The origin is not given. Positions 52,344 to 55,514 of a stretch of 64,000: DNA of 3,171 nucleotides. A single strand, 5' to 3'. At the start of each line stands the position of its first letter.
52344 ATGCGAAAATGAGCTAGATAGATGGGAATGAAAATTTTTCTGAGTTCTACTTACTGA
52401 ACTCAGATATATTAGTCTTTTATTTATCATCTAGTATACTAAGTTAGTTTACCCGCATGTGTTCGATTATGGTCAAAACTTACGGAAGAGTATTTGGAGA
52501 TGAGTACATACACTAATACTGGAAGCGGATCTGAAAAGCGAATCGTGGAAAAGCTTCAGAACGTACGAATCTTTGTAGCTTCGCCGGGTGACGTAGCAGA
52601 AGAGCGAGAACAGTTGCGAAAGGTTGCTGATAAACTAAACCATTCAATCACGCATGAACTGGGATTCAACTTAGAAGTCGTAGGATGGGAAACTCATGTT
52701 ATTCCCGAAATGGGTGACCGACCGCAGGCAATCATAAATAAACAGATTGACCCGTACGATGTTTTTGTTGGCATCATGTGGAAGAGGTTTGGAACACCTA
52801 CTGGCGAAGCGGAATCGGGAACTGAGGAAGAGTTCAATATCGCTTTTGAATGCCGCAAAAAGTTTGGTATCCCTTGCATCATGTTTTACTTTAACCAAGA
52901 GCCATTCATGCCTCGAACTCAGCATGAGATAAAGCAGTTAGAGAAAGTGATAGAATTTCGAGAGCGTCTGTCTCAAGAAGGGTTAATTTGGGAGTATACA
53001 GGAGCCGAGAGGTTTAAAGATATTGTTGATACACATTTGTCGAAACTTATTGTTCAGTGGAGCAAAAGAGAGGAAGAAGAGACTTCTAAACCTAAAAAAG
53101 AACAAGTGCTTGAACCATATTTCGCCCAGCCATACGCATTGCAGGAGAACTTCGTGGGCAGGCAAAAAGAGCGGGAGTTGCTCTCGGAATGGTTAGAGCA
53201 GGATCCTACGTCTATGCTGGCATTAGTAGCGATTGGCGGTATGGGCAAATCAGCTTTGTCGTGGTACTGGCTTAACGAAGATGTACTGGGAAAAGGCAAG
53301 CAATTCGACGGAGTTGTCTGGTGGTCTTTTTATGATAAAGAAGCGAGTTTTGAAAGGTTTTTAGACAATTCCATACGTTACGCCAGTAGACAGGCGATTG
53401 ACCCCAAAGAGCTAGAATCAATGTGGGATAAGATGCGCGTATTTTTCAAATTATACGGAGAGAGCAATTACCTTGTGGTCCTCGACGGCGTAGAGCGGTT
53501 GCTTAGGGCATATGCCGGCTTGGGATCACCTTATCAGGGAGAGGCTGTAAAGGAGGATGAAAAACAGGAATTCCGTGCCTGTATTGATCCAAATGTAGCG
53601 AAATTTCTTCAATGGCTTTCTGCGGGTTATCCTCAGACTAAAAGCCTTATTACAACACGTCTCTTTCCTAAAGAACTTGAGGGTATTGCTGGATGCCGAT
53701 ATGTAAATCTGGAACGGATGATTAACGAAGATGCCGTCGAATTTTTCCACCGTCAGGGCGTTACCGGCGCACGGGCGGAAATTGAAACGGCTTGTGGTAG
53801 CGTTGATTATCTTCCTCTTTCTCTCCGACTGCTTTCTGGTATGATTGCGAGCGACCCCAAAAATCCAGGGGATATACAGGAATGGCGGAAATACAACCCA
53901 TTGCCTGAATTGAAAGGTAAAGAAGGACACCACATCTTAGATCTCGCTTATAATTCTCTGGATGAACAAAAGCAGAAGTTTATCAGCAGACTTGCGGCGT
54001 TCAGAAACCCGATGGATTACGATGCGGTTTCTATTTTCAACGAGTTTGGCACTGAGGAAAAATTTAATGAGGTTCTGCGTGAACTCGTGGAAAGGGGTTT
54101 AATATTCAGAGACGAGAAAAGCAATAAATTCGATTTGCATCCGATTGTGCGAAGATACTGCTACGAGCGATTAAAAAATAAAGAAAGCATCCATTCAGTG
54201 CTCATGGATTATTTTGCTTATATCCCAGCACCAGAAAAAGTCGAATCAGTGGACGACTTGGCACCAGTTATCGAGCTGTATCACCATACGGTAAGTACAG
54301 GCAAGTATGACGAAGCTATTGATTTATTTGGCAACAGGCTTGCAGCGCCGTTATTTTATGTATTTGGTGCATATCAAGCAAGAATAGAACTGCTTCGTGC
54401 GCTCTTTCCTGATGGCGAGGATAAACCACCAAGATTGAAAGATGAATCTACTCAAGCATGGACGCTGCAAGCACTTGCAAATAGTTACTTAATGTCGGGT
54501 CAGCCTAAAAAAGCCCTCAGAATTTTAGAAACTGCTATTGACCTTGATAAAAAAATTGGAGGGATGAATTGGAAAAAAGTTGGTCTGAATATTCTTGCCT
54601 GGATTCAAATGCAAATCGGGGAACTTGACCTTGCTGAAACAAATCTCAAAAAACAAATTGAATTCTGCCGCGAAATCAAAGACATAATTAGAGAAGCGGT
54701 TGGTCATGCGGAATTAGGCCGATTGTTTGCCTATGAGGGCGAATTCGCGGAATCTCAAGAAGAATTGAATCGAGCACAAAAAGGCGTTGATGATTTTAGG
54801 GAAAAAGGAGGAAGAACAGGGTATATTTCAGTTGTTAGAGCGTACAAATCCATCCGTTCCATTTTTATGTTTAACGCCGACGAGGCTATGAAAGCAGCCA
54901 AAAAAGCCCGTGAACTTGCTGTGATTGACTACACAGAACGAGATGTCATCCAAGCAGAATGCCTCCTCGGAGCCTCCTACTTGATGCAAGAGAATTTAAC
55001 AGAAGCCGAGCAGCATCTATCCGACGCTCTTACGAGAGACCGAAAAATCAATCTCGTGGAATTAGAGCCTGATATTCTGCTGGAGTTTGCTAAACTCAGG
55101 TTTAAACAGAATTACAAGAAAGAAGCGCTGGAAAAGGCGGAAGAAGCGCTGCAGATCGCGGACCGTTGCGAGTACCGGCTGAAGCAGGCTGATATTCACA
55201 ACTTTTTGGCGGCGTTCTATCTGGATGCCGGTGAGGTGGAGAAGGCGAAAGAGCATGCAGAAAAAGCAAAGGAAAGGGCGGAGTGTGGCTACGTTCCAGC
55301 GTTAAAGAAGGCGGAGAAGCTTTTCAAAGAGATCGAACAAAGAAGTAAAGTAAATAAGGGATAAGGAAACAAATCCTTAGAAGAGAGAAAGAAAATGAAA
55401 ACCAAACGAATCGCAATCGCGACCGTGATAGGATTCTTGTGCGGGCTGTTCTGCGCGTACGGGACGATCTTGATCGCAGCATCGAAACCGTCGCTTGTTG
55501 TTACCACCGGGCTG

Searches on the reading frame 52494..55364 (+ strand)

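Call 43: search_protein_families(library=pfam, proteins=[window:52494-55364:+], max_evalue=0.001)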
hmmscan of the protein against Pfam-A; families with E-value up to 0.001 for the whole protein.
window:52494-55364:+ (956 aa): 8 families
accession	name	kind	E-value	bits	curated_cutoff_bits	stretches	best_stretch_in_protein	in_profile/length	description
PF13424.12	TPR_12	-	4.3e-15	56.1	30.1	1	654-687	44-77/77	Tetratricopeptide repeat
PF17874.7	TPR_MalT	-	7.4e-13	48.9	45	2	782-925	4-148/336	MalT-like TPR region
PF07719.23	TPR_2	-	1.3e-11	44.1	27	0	657-687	3-33/34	Tetratricopeptide repeat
PF13271.11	DUF4062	-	6.4e-10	39.5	24.7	1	25-117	1-82/82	Domain of unknown function (DUF4062)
PF13428.12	TPR_14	-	4.3e-06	27.3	23.5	0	656-685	2-31/44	Tetratricopeptide repeat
PF00515.34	TPR_1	-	7.7e-06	26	27.8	0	820-850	2-32/34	Tetratricopeptide repeat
PF14559.12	TPR_19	-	5.8e-05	23.8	25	0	652-684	22-54/68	Tetratricopeptide repeat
PF00931.28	NB-ARC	-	0.00014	21.6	23.5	1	228-333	6-109/248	NB-ARC domain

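Call 84: search_protein_families(library=padloc, proteins=[window:52494-55364:+], max_evalue=0.00001)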
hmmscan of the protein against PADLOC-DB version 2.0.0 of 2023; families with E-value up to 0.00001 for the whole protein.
window:52494-55364:+ (956 aa): 1 family
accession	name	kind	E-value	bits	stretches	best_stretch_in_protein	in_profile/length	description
PDLC05050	PDC-S60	-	8.7e-43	144.7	1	24-200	5-182/906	-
